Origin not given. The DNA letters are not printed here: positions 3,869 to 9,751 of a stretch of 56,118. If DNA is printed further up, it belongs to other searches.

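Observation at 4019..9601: Giant DUF4011 / SF1 helicase / nuclease-fold / DUF3320 protein (Hhe-like) whose ATPase is split by an ~880-residue insertion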

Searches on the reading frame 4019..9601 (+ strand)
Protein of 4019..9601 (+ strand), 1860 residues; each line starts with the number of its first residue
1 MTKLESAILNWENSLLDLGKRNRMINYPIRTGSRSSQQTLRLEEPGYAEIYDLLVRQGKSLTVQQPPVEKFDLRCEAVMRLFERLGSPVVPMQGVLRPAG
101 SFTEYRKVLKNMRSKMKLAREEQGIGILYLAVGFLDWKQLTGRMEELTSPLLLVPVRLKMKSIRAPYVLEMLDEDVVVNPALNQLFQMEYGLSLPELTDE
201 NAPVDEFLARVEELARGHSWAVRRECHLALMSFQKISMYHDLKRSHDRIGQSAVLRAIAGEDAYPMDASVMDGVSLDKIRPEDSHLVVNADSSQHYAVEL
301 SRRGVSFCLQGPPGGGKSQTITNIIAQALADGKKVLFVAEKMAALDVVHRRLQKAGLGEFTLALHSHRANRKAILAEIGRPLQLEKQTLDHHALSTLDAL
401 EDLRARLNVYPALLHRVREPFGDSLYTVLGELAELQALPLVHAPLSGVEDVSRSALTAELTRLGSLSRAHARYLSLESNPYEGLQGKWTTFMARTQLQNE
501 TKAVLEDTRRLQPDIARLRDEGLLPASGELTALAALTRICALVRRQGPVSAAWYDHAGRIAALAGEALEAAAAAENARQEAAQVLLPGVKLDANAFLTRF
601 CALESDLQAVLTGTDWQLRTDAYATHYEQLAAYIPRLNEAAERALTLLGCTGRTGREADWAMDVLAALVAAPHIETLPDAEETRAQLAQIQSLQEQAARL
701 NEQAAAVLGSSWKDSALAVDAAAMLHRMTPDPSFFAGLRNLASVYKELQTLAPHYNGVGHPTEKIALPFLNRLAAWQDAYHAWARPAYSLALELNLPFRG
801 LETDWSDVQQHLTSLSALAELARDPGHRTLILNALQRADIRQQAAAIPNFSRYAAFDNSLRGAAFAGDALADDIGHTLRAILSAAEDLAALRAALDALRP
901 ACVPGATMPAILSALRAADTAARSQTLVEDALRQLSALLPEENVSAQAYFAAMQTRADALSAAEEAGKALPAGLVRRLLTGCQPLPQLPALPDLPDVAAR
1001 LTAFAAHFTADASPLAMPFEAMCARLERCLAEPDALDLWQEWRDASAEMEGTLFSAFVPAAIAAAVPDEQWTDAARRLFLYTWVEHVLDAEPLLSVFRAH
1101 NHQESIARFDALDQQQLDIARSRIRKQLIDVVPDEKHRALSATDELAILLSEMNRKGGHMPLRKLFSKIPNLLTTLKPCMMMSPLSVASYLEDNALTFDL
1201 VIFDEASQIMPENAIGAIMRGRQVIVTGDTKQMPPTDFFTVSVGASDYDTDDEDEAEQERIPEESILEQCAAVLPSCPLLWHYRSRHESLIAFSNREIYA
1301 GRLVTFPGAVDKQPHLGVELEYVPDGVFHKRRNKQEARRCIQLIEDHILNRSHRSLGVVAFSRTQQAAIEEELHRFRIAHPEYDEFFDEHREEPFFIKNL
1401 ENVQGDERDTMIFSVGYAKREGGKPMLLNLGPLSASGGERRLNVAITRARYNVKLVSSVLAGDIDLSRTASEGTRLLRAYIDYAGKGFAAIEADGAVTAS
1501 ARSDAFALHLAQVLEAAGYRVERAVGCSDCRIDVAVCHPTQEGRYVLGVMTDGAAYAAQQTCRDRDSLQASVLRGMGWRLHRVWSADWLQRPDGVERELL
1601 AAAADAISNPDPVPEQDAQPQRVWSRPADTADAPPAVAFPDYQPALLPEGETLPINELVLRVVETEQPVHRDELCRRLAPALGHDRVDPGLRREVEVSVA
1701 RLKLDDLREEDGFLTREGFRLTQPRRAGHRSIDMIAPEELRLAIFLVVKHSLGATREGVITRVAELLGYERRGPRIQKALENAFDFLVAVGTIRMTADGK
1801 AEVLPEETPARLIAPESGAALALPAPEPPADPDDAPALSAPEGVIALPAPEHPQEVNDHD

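Call 5: search_protein_families(library=pfam, proteins=[window:4019-9601:+], max_evalue=0.01)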
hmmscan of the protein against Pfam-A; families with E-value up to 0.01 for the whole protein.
window:4019-9601:+ (1860 aa): 8 families
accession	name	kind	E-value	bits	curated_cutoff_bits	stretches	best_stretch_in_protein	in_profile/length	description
PF13195.11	DUF4011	-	5.1e-29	101.7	22.2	1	15-184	2-156/158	Protein of unknown function (DUF4011)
PF18741.7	MTES_1575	-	9.4e-25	87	38.2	1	1506-1601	1-94/96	REase_MTES_1575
PF13086.12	AAA_11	-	9.6e-16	58.8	27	2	291-382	3-93/257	AAA domain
PF13087.12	AAA_12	-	2e-13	50.8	27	1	1282-1457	23-192/195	AAA domain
PF11784.13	DUF3320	-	3.2e-09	37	25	1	1655-1687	12-44/50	Protein of unknown function (DUF3320)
PF13245.12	AAA_19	-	3e-06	27.9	25.1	0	295-355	2-64/134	AAA domain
PF13604.12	AAA_30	-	3.3e-05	24.2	27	1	293-352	5-66/191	AAA domain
PF25199.1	nSTAND_NTPase5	-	0.0053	17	34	0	301-347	38-85/145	Novel STAND NTPase 5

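Call 6: search_protein_families(library=padloc, proteins=[window:4019-9601:+], max_evalue=0.01)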
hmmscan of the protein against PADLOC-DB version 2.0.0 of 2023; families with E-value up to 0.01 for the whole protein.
window:4019-9601:+ (1860 aa): 6 families
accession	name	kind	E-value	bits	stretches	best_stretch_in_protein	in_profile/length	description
PDLC05009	PDC-S37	-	0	1235.7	3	1009-1795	754-1540/1550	-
PDLC02194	Hhe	-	1.9e-170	567.2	2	1020-1596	1201-1773/1911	-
PDLC03920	MkoA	-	2.3e-25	87.1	3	306-451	633-722/1112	-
PDLC03924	MkoC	-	4.2e-21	72.8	1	1197-1480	670-962/1136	-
PDLC03921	MkoA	-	7.5e-09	31.8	2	1197-1236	1296-1335/1607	-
PDLC04140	mad8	-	0.00036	18.2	1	309-379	32-97/314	mads_8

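Call 7: search_protein_families(library=ncbifam, proteins=[window:4019-9601:+], max_evalue=0.01)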
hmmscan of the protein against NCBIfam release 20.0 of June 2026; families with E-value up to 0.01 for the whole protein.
window:4019-9601:+ (1860 aa): 6 families
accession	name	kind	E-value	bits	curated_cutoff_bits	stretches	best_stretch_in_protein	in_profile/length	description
NF058533.1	antiphage_ProA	equivalog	0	1181.7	1500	3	848-1771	973-1903/1903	anti-phage protein ProA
NF042953.1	Hhe_antiphage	equivalog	4e-233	777.1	2000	2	1019-1599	1101-1676/1797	DUF4011 domain-containing anti-phage protein Hhe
TIGR00376.1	TIGR00376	hypoth_equivalog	2.6e-22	79.1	348.9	2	1186-1305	354-455/639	IGHMBP2 family helicase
NF040671.1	PLuB_AAA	exception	1.3e-18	65.8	999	2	1192-1456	957-1229/1256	PLuB system helicase-like protein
TIGR01448.2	helicase_RecD2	equivalog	1.9e-05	23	500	0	1189-1235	400-449/713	SF1B family DNA helicase RecD2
TIGR01447.1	recD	equivalog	0.00051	18.7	310.15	0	1164-1237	228-305/597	exodeoxyribonuclease V subunit alpha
